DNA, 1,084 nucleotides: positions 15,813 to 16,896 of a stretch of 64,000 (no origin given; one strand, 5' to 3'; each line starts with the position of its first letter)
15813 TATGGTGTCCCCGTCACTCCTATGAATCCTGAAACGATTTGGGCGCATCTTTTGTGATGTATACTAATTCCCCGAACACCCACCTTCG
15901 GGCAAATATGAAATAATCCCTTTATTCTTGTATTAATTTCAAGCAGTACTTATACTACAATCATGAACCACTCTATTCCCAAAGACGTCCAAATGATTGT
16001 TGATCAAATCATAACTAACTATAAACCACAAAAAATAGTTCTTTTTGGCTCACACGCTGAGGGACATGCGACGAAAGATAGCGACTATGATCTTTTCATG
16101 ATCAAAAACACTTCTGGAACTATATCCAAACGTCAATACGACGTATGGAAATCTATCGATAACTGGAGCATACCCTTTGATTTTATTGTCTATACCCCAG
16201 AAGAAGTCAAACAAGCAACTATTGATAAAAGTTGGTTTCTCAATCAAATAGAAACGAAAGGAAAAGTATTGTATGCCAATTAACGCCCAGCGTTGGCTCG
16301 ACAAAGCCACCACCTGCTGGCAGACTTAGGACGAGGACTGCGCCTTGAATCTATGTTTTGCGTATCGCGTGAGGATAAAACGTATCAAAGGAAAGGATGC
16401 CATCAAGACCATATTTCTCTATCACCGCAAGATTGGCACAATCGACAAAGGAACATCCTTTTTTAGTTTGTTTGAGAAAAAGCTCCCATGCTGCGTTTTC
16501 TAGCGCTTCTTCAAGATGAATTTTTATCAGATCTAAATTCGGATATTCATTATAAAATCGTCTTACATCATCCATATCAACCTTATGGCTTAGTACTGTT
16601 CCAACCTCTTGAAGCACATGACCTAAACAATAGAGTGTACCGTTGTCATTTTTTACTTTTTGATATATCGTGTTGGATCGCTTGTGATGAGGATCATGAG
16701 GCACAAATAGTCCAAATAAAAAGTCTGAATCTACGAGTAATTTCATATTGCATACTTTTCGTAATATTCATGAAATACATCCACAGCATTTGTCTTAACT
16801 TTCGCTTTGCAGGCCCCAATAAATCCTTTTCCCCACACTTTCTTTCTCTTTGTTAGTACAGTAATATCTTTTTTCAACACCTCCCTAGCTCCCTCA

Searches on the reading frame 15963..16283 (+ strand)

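Call 17: search_protein_families(library=pfam, proteins=[window:15963-16283:+], max_evalue=0.001)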
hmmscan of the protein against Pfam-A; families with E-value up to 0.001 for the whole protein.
window:15963-16283:+ (106 aa): 3 families
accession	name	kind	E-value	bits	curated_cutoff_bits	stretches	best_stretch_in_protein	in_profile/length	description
PF18765.7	Polbeta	-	4.1e-10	40.1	26.9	1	15-105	5-89/93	Polymerase beta, Nucleotidyltransferase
PF01909.29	NTP_transf_2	-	2.5e-09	37.8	21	1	12-82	4-79/93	Nucleotidyltransferase domain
PF22600.2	MTPAP-like_central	-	0.00012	22.6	27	1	7-58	27-73/139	Poly(A) RNA polymerase, mitochondrial-like, central palm domain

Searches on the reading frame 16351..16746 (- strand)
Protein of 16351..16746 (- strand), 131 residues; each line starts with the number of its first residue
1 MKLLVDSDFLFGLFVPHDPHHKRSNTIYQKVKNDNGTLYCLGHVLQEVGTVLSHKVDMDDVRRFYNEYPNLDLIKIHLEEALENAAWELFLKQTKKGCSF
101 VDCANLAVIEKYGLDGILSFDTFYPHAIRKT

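Call 17: search_protein_families(library=pfam, proteins=[window:16351-16746:-], max_evalue=0.001)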
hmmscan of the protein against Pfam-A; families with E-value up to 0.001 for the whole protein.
window:16351-16746:- (131 aa): 1 family
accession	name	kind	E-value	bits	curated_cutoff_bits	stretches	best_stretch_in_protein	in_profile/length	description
PF01850.27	PIN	-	8.4e-06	26.8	23.6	1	4-122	2-112/120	PIN domain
